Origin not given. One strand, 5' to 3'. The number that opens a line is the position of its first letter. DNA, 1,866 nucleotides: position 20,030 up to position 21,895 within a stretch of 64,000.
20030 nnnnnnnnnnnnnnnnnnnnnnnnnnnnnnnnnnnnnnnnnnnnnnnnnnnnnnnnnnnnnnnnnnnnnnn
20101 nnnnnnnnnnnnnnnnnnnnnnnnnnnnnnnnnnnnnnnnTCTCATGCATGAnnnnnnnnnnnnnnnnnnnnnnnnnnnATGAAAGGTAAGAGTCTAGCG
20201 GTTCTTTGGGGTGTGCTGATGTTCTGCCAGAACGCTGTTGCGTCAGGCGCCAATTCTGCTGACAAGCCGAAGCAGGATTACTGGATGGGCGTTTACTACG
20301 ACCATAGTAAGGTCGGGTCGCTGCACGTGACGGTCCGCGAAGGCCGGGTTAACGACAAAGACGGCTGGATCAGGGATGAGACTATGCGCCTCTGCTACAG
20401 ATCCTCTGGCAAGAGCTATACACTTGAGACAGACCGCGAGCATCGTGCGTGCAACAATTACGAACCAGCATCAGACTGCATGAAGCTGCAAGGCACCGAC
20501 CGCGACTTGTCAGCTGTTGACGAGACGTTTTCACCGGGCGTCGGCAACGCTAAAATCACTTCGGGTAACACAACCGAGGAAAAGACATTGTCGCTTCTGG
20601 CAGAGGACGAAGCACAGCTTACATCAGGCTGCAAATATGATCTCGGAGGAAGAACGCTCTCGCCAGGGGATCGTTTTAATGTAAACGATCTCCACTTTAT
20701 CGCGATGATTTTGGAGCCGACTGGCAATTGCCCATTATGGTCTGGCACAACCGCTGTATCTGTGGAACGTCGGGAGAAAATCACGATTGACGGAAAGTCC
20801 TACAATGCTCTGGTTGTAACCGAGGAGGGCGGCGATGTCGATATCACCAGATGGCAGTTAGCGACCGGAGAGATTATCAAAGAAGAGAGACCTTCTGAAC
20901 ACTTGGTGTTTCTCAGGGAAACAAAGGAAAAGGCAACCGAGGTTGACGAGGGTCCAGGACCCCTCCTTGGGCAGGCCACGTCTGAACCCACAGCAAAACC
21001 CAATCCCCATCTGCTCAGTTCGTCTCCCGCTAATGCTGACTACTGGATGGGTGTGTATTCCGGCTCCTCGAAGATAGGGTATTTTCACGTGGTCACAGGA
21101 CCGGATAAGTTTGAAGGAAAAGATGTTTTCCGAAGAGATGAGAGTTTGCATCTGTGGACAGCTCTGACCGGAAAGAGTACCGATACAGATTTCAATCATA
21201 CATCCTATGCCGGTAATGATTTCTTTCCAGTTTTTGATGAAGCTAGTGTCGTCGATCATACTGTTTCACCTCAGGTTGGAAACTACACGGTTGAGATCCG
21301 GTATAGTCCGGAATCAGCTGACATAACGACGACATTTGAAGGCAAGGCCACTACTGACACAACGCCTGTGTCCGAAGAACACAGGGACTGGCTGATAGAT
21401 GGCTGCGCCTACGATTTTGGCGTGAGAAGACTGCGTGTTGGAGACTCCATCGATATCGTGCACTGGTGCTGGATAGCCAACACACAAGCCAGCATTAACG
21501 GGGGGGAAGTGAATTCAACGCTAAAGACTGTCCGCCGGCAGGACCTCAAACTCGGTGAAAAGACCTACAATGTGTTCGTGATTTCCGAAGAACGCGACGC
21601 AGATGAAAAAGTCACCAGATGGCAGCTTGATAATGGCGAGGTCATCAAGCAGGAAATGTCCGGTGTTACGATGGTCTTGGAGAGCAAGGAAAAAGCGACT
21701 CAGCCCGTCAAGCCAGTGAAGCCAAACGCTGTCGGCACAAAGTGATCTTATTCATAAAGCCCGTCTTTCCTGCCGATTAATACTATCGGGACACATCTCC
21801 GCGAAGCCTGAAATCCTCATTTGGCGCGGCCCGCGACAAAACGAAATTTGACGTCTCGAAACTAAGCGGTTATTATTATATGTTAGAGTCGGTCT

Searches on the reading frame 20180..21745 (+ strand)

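Call 15: search_protein_families(library=pfam, proteins=[window:20180-21745:+], max_evalue=0.001)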
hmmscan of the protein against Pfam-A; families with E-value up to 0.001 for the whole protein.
window:20180-21745:+ (521 aa): 1 family
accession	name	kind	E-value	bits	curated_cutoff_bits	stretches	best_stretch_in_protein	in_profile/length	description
PF22134.1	DM_Arn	-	0.00082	20.1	26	0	285-310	36-61/79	DNA Mimic Protein Arn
